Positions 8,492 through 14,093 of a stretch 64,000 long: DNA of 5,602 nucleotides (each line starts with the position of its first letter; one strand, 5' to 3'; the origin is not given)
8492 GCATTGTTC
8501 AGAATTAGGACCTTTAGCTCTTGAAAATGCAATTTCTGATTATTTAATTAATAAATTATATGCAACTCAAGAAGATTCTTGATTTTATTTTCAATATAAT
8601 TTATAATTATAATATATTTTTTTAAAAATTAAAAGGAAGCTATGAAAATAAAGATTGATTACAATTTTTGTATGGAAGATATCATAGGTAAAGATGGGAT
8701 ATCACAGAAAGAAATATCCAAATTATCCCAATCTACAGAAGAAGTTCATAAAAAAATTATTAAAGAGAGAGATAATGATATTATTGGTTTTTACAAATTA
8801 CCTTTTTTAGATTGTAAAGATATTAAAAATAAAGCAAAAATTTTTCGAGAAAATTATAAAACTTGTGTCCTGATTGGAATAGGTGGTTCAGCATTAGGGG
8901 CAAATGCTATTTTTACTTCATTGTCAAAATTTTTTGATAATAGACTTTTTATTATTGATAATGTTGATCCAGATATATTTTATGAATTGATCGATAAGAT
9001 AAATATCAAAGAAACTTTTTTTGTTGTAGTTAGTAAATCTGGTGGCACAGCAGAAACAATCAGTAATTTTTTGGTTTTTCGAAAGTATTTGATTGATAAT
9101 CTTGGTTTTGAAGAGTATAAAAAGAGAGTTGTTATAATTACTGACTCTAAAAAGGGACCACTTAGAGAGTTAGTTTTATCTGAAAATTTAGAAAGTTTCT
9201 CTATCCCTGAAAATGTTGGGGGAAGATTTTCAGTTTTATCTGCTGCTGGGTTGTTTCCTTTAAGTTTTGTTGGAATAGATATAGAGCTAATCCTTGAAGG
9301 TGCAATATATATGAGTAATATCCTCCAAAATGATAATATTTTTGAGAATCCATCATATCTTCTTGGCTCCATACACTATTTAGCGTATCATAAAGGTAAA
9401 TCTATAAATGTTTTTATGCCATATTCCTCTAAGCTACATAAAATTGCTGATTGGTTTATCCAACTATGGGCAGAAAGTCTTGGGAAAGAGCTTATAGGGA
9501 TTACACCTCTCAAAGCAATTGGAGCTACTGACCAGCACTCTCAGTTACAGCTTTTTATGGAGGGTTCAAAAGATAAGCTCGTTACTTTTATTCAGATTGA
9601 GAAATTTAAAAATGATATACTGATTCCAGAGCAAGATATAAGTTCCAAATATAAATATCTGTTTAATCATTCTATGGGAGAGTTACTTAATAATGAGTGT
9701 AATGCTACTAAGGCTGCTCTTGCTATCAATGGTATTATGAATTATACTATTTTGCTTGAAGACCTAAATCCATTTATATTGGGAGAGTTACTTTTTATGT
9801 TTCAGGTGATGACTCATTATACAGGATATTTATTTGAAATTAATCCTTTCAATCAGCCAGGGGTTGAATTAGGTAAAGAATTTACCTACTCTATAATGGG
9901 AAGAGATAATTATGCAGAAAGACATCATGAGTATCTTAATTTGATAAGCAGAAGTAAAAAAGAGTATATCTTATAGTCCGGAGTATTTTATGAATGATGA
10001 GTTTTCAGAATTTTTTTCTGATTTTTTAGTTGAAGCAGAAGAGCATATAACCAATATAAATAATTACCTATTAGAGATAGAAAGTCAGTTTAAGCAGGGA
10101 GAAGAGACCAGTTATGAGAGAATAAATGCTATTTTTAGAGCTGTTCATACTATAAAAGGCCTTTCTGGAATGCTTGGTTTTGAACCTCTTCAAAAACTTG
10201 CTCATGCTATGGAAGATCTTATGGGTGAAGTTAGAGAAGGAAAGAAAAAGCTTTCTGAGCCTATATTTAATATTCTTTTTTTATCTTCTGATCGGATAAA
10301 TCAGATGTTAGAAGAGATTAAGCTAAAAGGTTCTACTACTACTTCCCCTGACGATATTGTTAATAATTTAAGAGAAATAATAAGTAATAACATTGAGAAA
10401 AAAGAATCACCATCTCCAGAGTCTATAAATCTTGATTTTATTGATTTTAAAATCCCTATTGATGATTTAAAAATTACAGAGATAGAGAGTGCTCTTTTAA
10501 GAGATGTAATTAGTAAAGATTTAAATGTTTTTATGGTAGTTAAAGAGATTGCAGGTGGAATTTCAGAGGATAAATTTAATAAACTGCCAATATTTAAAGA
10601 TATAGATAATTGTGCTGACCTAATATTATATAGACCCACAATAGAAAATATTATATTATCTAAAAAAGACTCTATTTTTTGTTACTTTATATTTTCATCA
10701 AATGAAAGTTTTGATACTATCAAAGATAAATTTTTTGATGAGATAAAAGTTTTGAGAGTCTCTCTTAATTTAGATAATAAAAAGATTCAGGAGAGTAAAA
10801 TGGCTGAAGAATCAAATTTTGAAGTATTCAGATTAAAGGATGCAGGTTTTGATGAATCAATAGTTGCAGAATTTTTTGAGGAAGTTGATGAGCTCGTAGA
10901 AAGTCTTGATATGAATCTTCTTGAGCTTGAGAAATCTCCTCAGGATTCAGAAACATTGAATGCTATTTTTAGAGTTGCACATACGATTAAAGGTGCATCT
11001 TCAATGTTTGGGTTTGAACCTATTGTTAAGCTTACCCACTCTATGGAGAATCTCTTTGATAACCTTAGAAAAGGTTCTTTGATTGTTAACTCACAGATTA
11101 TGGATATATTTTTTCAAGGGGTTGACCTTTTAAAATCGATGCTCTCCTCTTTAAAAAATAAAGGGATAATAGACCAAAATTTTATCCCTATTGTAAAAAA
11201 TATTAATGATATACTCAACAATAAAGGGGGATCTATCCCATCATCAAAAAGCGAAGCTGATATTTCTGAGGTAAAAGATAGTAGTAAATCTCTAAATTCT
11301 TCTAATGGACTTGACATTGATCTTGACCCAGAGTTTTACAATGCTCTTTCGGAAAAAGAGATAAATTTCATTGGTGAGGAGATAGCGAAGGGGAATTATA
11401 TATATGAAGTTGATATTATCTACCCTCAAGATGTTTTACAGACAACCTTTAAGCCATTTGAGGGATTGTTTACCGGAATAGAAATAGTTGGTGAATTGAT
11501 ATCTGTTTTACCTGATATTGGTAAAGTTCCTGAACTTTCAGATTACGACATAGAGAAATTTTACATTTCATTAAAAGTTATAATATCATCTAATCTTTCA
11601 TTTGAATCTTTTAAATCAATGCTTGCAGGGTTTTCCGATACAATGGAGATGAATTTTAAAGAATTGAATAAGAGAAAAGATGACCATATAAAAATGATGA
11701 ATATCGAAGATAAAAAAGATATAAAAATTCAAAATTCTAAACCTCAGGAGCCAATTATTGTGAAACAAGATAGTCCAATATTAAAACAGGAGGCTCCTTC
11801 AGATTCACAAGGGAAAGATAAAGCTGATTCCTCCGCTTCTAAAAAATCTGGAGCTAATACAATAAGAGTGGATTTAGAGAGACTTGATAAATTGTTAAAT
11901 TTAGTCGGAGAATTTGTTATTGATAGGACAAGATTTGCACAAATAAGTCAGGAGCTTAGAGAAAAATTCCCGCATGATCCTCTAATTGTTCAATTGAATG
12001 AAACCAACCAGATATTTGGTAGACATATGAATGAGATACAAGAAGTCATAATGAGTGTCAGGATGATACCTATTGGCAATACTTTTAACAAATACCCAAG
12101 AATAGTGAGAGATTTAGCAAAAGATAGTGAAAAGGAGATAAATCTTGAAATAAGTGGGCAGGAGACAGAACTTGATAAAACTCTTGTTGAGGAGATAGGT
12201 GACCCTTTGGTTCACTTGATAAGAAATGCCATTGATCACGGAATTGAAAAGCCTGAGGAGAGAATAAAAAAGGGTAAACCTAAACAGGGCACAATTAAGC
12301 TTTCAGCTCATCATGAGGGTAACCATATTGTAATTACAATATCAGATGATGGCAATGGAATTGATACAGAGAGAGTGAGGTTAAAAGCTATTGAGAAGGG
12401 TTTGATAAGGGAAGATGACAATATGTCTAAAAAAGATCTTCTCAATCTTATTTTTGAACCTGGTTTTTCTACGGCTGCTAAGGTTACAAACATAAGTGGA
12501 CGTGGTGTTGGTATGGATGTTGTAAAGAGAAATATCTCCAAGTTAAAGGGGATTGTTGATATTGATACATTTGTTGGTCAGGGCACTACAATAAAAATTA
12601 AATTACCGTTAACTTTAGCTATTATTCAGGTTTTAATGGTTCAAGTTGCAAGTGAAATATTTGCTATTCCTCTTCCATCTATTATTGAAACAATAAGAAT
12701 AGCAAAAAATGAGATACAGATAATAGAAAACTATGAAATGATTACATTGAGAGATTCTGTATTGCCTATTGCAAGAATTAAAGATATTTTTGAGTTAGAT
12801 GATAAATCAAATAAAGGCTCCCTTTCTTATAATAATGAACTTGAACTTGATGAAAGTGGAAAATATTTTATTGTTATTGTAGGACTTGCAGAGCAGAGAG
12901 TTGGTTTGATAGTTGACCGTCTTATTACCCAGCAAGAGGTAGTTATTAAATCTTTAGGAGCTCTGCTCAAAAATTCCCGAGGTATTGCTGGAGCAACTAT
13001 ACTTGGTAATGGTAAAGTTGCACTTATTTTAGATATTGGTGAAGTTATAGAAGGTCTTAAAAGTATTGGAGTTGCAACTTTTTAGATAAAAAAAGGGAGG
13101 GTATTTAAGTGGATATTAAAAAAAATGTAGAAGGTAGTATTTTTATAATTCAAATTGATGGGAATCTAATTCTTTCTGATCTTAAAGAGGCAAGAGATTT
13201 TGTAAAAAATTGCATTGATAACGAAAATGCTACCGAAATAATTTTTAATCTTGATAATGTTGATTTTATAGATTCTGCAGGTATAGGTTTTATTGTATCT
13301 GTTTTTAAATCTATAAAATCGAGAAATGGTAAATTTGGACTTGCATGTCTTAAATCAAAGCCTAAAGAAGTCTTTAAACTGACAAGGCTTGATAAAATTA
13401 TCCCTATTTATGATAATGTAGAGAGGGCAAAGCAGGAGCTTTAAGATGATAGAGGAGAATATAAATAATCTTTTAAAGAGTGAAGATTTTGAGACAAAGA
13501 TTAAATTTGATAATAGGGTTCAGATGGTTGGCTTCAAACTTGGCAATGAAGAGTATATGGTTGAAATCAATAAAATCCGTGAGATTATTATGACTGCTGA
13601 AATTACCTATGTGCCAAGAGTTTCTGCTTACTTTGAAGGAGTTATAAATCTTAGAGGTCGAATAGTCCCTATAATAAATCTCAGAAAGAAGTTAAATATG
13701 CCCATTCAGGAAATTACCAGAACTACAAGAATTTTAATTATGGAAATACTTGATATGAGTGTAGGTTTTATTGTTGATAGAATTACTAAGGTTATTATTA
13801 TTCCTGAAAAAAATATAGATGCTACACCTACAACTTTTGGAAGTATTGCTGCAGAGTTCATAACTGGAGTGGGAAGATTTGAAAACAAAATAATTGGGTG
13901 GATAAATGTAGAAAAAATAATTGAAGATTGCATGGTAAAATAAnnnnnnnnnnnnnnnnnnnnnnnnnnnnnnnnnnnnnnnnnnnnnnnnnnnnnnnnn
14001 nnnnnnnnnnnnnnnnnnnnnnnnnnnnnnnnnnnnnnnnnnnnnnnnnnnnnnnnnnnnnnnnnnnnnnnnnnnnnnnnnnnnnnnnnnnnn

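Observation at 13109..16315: Lid-less Hsp70 and a J-domain protein translationally coupled to cheW inside the chemosensory operon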

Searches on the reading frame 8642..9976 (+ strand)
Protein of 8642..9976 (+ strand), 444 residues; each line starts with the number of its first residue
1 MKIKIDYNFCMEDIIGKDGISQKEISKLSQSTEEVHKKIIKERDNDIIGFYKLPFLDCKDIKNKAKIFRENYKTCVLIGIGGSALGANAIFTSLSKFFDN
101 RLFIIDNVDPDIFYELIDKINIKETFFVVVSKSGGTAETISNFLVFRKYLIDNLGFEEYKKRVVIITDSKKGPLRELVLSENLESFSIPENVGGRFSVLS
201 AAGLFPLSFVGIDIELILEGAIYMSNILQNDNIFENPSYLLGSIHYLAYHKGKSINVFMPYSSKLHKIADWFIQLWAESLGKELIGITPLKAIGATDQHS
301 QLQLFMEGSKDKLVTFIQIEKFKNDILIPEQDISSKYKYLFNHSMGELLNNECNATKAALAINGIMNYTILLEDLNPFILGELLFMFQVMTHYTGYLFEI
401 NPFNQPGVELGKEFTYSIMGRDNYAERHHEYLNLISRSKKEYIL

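Call 20: list_cluster_members(proteins=[P0002, P0004, P0005, P0006, P0008, P0013, P0014, P0015, window:8642-9976:+, window:28703-29755:-])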
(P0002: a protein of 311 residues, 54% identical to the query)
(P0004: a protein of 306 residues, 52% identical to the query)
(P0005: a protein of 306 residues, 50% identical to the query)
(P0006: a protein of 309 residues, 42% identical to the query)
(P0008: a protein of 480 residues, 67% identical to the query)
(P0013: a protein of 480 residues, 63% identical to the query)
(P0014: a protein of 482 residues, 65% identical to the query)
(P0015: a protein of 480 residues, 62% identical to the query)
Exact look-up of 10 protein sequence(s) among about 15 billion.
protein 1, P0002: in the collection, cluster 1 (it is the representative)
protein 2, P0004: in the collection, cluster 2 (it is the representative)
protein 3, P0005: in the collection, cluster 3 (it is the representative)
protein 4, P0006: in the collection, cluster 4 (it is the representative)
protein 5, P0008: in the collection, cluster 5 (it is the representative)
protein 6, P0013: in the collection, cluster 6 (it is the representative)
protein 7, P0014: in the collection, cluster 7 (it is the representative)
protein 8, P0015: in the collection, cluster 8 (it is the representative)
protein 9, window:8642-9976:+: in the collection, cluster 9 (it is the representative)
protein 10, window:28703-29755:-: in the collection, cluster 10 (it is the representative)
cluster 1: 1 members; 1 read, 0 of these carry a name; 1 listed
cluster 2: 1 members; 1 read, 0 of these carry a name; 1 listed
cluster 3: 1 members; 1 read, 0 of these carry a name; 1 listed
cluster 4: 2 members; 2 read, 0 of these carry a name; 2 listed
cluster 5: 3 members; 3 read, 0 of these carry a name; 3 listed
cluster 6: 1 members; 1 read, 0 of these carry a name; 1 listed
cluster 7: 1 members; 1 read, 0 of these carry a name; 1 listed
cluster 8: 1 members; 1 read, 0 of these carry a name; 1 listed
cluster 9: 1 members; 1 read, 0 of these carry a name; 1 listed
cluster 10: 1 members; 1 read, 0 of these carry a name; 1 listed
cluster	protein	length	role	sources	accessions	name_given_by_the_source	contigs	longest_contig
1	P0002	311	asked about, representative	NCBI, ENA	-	-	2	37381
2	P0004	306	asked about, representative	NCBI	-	-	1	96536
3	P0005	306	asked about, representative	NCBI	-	-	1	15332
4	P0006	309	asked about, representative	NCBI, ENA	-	-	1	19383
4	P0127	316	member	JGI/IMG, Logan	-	-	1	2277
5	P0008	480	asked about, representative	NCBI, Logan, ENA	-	-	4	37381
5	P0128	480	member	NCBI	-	-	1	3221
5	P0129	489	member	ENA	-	-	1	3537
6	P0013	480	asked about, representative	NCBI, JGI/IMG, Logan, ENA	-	-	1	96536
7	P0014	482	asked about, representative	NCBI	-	-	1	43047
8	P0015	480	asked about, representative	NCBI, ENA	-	-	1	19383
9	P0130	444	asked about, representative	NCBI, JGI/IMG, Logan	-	-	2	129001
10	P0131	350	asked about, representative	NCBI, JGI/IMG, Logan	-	-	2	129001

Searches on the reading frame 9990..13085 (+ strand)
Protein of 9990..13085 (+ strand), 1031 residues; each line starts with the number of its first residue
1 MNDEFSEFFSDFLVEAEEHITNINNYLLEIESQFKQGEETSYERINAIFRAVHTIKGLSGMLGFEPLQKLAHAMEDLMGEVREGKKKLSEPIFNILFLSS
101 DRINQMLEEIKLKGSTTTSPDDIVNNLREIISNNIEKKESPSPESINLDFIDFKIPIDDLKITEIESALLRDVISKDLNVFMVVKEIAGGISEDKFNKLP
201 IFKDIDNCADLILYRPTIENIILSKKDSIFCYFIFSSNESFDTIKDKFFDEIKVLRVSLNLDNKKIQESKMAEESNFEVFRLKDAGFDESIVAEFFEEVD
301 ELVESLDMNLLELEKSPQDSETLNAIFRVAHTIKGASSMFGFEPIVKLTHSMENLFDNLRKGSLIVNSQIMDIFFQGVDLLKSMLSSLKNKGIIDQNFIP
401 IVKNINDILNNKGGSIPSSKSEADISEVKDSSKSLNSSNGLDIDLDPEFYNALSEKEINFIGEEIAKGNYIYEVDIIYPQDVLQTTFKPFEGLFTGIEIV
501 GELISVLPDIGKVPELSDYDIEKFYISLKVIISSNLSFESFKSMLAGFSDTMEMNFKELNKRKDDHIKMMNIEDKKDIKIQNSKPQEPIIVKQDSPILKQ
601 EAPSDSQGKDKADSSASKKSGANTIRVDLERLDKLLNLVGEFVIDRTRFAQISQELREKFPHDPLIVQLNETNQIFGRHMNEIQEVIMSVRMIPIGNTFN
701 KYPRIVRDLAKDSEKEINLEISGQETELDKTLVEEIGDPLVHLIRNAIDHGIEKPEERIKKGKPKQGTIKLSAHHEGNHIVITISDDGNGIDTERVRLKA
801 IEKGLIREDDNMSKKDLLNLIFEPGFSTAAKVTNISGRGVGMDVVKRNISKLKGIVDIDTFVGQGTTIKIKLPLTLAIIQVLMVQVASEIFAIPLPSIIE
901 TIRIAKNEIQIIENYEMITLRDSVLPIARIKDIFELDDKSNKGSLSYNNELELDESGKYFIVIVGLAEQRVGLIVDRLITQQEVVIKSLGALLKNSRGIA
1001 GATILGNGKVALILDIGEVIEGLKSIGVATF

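Call 5: search_protein_families(library=pfam, proteins=[window:9990-13085:+], max_evalue=0.01)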
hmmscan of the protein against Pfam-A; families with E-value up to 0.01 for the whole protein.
window:9990-13085:+ (1031 aa): 5 families
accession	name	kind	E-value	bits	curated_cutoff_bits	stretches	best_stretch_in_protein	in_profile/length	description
PF01627.28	Hpt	-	1.2e-38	131.6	24.6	2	291-390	2-83/84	Hpt domain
PF01584.24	CheW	-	2.4e-25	89.2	23.5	1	880-1021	1-135/138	CheW-like domain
PF02518.31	HATPase_c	-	1.1e-18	68.2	26.4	1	738-875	4-110/111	Histidine kinase-, DNA gyrase B-, and HSP90-like ATPase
PF02895.20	H-kinase_dim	-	3.7e-18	66.2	23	1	623-690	2-68/68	Signal transducing histidine kinase, homodimeric domain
PF07194.16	P2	-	0.00061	20.3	23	0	201-257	22-79/81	P2 response regulator binding domain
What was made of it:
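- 9990..13085 (+): cheA: histidine kinase with two Hpt domains, a weak P2-like region, and dimerisation, HATPase and CheW-like domains. It has no receiver domain. Pfam (call 5).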

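Call 6: search_protein_families(library=ncbifam, proteins=[window:9990-13085:+], max_evalue=0.01)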
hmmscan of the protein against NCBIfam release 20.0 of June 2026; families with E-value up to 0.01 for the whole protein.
window:9990-13085:+ (1031 aa): 17 families
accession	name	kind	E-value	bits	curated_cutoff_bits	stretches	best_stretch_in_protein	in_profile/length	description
NF041336.1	CheA_Halo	equivalog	1.5e-164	549.2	950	3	548-1016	214-663/666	chemotaxis protein CheA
NF007835.0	PRK10547.1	equivalog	6.5e-153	510.8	793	3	522-1018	190-655/670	chemotaxis protein CheA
NF008298.1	PRK11086.1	subfamily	2.2e-10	39.6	520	1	710-874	395-525/529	DcuS/MalK family sensor histidine kinase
NF010411.0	PRK13837.1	equivalog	2.2e-09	35.9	647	1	815-875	621-676/828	two-component system VirA-like sensor kinase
NF011874.0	PRK15347.1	equivalog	6.4e-09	34.4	852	1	765-876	530-616/921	two component system sensor kinase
NF046044.1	PnpS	equivalog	6.5e-08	32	400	1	830-873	347-390/390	two-component system histidine kinase PnpS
NF008468.0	PRK11360.1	equivalog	1.9e-07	29.8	646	1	814-875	553-609/616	two-component system sensor histidine kinase AtoS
NF007688.0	PRK10364.1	equivalog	1.1e-06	27.7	479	1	816-875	398-452/460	two-component system sensor histidine kinase ZraS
NF038348.1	T2SS_HK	subfamily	1e-05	24.2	450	1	815-874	517-573/574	histidine kinase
TIGR02938.1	nifL_nitrog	equivalog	1.5e-05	23.7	242.45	1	815-873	437-493/494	nitrogen fixation negative regulator NifL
NF007004.0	PRK09467.1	equivalog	2.5e-05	23.3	415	1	766-875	351-437/440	two-component system sensor histidine kinase EnvZ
NF045595.1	HK_scytonemin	equivalog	0.00066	18.2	865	1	762-874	546-635/637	scytonemin biosynthesis sensor histidine kinase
TIGR02916.1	PEP_his_kin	equivalog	0.0009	17.9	300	0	734-797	578-629/679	XrtA/PEP-CTERM system histidine kinase PrsK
TIGR02966.1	phoR_proteo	equivalog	0.0011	18.1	334.2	0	705-796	201-278/333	phosphate regulon sensor histidine kinase PhoR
NF046020.1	HisKinCckABruc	equivalog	0.0016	16.4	1000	1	815-876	651-709/868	cell cycle histidine kinase CckA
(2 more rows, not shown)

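Call 63: find_homologous_proteins(query=window:9990-13085:+, max_evalue=1e-60)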
Query window:9990-13085:+ (1031 aa): 2195 proteins with E <= 1e-60 among 8000 candidates; the best 120 are listed.
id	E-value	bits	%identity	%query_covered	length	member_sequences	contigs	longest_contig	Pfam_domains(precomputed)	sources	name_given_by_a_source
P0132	0.0e+0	2204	100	100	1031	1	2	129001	PF02895.21,PF01584.25,PF02518.32,PF01627.29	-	-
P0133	0.0e+0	1417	65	100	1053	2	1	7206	PF02895.21,PF01584.25,PF02518.32,PF01627.29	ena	-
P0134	0.0e+0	1415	65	100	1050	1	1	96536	PF07194.17,PF02895.21,PF01584.25,PF02518.32,PF01627.29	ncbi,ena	-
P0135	0.0e+0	1412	65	100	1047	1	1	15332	PF07194.17,PF02895.21,PF01584.25,PF02518.32,PF01627.29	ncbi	-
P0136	0.0e+0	1371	63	100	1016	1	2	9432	PF02895.21,PF01584.25,PF02518.32,PF01627.29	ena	-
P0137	0.0e+0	1364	62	100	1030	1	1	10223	PF02895.21,PF01584.25,PF02518.32,PF01627.29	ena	-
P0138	0.0e+0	1363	63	100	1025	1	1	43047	PF02895.21,PF01584.25,PF02518.32,PF01627.29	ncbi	-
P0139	0.0e+0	1353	62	100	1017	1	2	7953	PF02895.21,PF01584.25,PF02518.32,PF01627.29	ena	-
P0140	0.0e+0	1341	62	100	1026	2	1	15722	PF02895.21,PF01584.25,PF02518.32,PF01627.29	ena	-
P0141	1.1e-229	784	63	39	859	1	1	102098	PF02895.21,PF01584.25,PF02518.32,PF01627.29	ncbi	-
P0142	1.9e-160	554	39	71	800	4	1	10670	PF02895.21,PF01584.25,PF02518.32,PF01627.29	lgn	-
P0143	2.7e-157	544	49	40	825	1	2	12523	PF02895.21,PF01584.25,PF02518.32,PF01627.29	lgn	-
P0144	1.0e-153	532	51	41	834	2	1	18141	PF02895.21,PF01584.25,PF02518.32,PF00072.31,PF01627.29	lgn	-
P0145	3.0e-153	531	51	41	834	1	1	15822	PF02895.21,PF01584.25,PF02518.32,PF00072.31,PF01627.29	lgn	-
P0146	3.5e-153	530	51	41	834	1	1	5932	PF02895.21,PF01584.25,PF02518.32,PF00072.31,PF01627.29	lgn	-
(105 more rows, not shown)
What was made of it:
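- Tried and rejected: The nearest named CheA cores are from Campylobacterota and Hippea (call 63).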

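Call 64: find_encoding_contigs(protein=P0141, flank=10000, max_places=1)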
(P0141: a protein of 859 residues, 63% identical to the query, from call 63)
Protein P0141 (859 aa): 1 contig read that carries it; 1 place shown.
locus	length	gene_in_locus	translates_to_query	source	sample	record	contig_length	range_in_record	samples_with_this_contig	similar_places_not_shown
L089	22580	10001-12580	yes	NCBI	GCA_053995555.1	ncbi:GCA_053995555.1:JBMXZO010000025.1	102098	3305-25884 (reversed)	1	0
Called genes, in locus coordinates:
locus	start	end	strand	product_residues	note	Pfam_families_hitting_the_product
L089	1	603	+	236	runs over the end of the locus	PF05050:Methyltransf_21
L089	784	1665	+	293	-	PF01656:CbiA, PF02374:ArsA_ATPase, PF10609:ParA (weak), PF13614:AAA_31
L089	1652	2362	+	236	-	PF01553:Acyltransferase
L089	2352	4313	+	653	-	PF13491:FtsK_4TM, PF17854:FtsK_alpha, PF01580:FtsK_SpoIIIE, PF09397:FtsK_gamma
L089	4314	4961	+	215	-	PF12945:PilZNR, PF07238:PilZ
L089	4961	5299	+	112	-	PF01740:STAS, PF13466:STAS_2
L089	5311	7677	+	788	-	PF13513:HEAT_EZ (faint), PF00514:Arm (faint), PF02985:HEAT (faint), PF13646:HEAT_2, PF03130:HEAT_PBS (weak)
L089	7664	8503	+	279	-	PF03705:CheR_N, PF01739:CheR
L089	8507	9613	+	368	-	PF00072:Response_reg, PF01339:CheB_methylest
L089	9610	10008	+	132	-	PF00072:Response_reg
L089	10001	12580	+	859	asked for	PF01627:Hpt, PF02895:H-kinase_dim, PF02518:HATPase_c, PF01584:CheW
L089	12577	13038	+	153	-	PF01584:CheW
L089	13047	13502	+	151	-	PF01584:CheW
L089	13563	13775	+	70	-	-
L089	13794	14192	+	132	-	PF12118:SprA-related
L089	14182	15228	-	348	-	PF00724:Oxidored_FMN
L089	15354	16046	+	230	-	PF06971:Put_DNA-bind_N, PF02629:CoA_binding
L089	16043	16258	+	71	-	PF08984:DUF1858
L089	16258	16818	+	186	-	PF00293:NUDIX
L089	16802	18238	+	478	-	PF20695:UbiD_N, PF01977:UbiD, PF20696:UbiD_C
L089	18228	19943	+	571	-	PF02310:B12-binding, PF04055:Radical_SAM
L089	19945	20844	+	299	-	PF00291:PALP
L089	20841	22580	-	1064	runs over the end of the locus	PF08269:dCache_2, PF17200:sCache_2, PF17201:Cache_3-Cache_2, PF17200:sCache_2, PF17201:Cache_3-Cache_2, PF00672:HAMP, PF00015:MCPsignal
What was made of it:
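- Closest out-group CheA (L089): it sits with a YcgR-like PilZ protein, a STAS protein and a 788-aa HEAT protein (call 64). The out-group che cluster carries a YcgR-like PilZ protein (call 64).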

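Call 65: find_encoding_contigs(protein=P0142, flank=10000, max_places=1)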
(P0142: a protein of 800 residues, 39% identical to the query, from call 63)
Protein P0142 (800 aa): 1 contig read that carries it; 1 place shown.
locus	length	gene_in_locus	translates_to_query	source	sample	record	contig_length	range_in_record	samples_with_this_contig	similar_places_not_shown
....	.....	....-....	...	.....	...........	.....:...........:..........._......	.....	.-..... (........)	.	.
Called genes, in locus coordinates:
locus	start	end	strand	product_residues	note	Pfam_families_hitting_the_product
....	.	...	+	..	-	?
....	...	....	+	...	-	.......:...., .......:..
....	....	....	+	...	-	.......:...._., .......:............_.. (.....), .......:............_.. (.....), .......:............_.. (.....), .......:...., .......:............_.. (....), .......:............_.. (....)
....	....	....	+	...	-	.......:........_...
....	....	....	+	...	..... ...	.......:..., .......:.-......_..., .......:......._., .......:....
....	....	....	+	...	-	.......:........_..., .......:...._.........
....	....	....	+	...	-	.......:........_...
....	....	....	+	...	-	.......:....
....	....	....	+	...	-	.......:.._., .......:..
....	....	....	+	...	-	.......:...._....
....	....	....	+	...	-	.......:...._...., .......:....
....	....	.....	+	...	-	?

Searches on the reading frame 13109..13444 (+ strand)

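Call 5: search_protein_families(library=pfam, proteins=[window:13109-13444:+], max_evalue=0.01)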
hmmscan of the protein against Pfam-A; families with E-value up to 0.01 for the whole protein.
window:13109-13444:+ (111 aa): 2 families
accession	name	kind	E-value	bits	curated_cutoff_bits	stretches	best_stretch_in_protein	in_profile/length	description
PF01740.26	STAS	-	8.3e-21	74.2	22.6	1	4-107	3-106/106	STAS domain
PF13466.11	STAS_2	-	0.00098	19.7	29.2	1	15-95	2-80/80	STAS domain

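Call 6: search_protein_families(library=ncbifam, proteins=[window:13109-13444:+], max_evalue=0.01)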
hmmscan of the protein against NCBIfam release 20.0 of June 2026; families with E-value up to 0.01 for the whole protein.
window:13109-13444:+ (111 aa): 3 families
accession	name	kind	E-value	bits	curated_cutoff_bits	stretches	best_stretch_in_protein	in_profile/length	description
TIGR00377.1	ant_ant_sig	superfamily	3.9e-21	75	53.45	1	1-105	3-107/108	anti-sigma factor antagonist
TIGR02886.1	spore_II_AA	equivalog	5.3e-19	68.2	114.75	1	5-107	3-105/106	anti-sigma F factor antagonist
NF047705.1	slr1659_superfam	superfamily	0.00019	21.7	100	1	13-72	18-79/111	slr1659 superfamily regulator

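Call 77: search_protein_families(library=padloc, proteins=[window:13109-13444:+], max_evalue=0.001)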
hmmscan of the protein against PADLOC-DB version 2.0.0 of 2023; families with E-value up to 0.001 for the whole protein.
window:13109-13444:+ (111 aa): 0 families

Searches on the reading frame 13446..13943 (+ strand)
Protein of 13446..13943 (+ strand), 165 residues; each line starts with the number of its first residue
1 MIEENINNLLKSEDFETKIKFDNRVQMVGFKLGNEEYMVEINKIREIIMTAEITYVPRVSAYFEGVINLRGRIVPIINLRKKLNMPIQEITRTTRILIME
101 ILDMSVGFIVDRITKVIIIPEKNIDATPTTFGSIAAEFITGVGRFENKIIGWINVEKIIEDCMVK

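Call 5: search_protein_families(library=pfam, proteins=[window:13446-13943:+], max_evalue=0.01)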
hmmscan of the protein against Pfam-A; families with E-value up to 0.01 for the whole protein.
window:13446-13943:+ (165 aa): 1 family
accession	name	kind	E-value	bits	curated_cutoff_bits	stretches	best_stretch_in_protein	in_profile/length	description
PF01584.24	CheW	-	1.2e-35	122.6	23.5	1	26-161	1-136/138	CheW-like domain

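Call 6: search_protein_families(library=ncbifam, proteins=[window:13446-13943:+], max_evalue=0.01)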
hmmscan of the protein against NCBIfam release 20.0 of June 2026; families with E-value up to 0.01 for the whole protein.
window:13446-13943:+ (165 aa): 1 family
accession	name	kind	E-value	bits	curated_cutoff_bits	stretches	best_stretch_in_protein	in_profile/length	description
NF007903.0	PRK10612.1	equivalog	6.6e-22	78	260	1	28-160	20-152/167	chemotaxis protein CheW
